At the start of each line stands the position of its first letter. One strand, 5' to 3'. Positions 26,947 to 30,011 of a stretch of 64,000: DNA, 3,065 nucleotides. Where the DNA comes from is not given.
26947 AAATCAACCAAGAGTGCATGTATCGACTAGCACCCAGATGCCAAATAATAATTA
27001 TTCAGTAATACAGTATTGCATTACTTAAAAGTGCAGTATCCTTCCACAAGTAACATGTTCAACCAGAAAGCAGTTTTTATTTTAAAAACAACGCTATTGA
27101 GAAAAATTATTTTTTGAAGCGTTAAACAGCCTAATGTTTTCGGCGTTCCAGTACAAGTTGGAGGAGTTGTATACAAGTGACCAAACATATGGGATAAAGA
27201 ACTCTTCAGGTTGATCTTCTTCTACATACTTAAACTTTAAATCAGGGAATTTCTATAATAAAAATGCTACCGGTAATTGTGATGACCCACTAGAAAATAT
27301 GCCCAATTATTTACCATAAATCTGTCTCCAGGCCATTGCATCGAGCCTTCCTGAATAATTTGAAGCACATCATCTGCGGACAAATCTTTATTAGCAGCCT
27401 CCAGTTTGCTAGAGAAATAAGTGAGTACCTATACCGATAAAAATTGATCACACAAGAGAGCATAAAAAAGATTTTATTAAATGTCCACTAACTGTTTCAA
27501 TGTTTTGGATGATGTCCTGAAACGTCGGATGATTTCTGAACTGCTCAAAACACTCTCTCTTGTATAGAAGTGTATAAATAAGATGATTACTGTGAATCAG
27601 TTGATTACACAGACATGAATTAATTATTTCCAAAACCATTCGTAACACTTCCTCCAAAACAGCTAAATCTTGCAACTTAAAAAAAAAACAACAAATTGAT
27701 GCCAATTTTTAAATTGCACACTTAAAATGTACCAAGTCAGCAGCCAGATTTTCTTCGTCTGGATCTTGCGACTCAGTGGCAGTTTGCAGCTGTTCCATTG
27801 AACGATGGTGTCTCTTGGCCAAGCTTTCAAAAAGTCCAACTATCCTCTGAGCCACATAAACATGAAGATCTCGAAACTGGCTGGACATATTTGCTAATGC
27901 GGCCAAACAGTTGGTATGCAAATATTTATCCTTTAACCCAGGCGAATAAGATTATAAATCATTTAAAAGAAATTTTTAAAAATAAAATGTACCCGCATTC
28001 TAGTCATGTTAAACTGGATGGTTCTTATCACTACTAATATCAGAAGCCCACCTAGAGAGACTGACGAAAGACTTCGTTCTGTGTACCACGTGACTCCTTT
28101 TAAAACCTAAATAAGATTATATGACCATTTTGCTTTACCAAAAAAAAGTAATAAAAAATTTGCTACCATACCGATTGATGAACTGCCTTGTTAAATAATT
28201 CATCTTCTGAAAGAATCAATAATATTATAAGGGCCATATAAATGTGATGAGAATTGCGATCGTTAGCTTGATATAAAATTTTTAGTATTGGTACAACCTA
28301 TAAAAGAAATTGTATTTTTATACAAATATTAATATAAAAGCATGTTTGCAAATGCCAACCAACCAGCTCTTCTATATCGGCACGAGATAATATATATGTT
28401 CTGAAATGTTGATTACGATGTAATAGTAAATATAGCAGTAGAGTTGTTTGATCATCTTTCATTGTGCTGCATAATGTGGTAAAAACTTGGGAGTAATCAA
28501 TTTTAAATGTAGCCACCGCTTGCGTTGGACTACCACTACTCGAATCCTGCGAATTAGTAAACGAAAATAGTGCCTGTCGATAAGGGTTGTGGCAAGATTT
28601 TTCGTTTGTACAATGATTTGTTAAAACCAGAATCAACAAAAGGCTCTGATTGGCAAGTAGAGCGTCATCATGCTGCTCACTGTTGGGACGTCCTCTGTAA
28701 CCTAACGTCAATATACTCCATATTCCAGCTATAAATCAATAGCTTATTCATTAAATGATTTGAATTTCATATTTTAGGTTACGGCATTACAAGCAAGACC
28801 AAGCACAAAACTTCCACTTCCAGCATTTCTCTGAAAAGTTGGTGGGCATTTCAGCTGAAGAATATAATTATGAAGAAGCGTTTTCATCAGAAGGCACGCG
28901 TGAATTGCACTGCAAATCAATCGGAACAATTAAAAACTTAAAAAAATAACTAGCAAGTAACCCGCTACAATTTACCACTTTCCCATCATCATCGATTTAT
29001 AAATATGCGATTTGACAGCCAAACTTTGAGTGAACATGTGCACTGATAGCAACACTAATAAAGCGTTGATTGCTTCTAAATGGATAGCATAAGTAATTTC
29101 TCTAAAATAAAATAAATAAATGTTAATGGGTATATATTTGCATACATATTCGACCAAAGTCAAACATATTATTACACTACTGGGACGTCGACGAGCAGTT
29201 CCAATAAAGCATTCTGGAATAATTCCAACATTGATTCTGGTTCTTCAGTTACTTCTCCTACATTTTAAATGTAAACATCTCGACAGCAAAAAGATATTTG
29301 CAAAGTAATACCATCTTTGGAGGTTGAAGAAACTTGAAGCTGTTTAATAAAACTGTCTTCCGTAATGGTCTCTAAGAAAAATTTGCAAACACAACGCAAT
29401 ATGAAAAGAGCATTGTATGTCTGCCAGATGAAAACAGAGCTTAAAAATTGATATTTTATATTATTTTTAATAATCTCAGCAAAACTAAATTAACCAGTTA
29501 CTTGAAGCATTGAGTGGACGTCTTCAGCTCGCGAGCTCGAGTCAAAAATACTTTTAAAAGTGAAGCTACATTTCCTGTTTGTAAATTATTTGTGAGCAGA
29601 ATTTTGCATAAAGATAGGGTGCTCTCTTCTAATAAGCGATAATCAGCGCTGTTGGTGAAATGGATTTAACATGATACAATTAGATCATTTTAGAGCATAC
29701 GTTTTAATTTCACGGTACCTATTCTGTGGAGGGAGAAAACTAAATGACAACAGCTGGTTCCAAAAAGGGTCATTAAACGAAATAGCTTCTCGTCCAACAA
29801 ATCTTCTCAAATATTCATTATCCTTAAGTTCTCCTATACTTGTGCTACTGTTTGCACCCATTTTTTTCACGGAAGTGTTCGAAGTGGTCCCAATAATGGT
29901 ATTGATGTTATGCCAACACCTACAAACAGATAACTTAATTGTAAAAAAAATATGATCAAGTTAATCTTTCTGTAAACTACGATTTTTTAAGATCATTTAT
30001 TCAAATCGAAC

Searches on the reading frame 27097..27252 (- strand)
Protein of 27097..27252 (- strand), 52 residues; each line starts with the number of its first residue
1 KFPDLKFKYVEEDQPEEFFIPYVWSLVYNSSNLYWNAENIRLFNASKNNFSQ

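Call 9: search_protein_families(library=pfam, max_evalue=0.01, proteins=[window:27097-27252:-])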
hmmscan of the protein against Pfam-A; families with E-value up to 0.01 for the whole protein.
seq(52 aa): 1 family
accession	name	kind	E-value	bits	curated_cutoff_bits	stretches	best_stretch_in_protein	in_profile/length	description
PF09742.14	Dymeclin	-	1.2e-09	37.6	28.6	1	1-26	648-673/673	Dyggve-Melchior-Clausen syndrome protein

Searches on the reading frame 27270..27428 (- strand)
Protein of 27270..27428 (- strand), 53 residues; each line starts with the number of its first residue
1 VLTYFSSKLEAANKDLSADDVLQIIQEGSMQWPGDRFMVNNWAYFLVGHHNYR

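Call 9: search_protein_families(library=pfam, max_evalue=0.01, proteins=[window:27270-27428:-])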
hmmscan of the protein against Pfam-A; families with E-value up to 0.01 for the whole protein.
seq(53 aa): 1 family
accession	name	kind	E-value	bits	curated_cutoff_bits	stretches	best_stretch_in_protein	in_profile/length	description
PF09742.14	Dymeclin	-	0.00014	20.8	28.6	1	1-36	601-645/673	Dyggve-Melchior-Clausen syndrome protein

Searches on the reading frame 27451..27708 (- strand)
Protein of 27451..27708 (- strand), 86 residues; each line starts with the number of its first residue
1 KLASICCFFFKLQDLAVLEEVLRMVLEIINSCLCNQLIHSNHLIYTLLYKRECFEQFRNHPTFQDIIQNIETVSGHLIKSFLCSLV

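Call 9: search_protein_families(library=pfam, max_evalue=0.01, proteins=[window:27451-27708:-])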
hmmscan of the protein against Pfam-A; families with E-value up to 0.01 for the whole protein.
seq(86 aa): 2 families
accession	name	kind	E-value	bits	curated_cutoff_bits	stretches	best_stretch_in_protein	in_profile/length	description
PF09742.14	Dymeclin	-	3.3e-24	85.7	28.6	1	13-78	541-606/673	Dyggve-Melchior-Clausen syndrome protein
PF12722.12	Hid1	-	0.00017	20.4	22.5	1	19-62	530-573/812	High-temperature-induced dauer-formation protein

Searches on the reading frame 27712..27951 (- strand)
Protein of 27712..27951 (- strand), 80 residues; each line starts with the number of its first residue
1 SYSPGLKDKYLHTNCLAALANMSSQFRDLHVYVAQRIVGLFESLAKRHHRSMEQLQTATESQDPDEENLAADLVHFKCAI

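Call 9: search_protein_families(library=pfam, max_evalue=0.01, proteins=[window:27712-27951:-])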
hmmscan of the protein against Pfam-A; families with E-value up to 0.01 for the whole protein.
seq(80 aa): 1 family
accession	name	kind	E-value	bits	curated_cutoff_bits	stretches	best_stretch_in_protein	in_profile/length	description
PF09742.14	Dymeclin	-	1.1e-20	74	28.6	1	6-72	477-542/673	Dyggve-Melchior-Clausen syndrome protein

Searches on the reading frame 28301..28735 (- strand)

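Call 9: search_protein_families(library=pfam, max_evalue=0.01, proteins=[window:28301-28735:-])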
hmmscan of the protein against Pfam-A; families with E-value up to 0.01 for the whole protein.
seq(145 aa): 1 family
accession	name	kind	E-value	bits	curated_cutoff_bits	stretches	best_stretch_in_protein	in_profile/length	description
PF09742.14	Dymeclin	-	2.3e-31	109.3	28.6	1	3-125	269-397/673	Dyggve-Melchior-Clausen syndrome protein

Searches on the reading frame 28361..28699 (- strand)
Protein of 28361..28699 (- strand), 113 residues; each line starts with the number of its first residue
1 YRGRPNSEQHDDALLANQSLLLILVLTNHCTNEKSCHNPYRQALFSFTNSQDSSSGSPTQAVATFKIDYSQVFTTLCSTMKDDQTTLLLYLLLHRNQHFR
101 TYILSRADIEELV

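Call 7: find_homologous_proteins(query=window:28361-28699:-, max_evalue=0.00001)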
Query seq(113 aa) (113 aa): 46 proteins with E <= 0.00001 among 49 candidates.
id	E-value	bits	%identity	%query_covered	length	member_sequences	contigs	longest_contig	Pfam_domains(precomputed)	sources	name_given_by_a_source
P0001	7.5e-26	108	51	93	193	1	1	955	PF09742.15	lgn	-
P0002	2.1e-24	104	57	90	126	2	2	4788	PF09742.15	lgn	-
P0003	7.6e-22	95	57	88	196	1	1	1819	PF09742.15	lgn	-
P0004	1.3e-21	95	55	88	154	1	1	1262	PF09742.15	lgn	-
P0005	3.8e-20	90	53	88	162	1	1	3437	PF09742.15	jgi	-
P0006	5.2e-20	90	65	56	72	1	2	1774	PF09742.15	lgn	-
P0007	2.9e-19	87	49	88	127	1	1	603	PF09742.15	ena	-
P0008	6.6e-19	86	50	88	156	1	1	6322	PF09742.15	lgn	-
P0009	1.3e-17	82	47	88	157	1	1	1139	PF09742.15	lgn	-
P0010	3.0e-17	81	48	88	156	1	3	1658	PF09742.15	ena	-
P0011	4.4e-17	80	44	88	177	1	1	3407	PF09742.15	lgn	-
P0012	1.2e-16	79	45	88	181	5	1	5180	PF09742.15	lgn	-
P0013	3.5e-16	77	44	88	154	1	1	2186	PF09742.15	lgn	-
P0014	3.7e-15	74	44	88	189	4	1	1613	PF09742.15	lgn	-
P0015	6.2e-15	73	57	59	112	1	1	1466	PF09742.15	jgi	-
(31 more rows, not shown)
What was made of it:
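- Tried and rejected: A dymeclin exon search gave hits of 65% identity or less, all fragments (call 7).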

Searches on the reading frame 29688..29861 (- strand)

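Call 9: search_protein_families(library=pfam, max_evalue=0.01, proteins=[window:29688-29861:-])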
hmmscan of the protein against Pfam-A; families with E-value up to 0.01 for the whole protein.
seq(58 aa): 1 family
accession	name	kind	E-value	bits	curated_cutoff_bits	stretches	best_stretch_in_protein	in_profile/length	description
PF09742.14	Dymeclin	-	3.3e-09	36.1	28.6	1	1-48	1-47/673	Dyggve-Melchior-Clausen syndrome protein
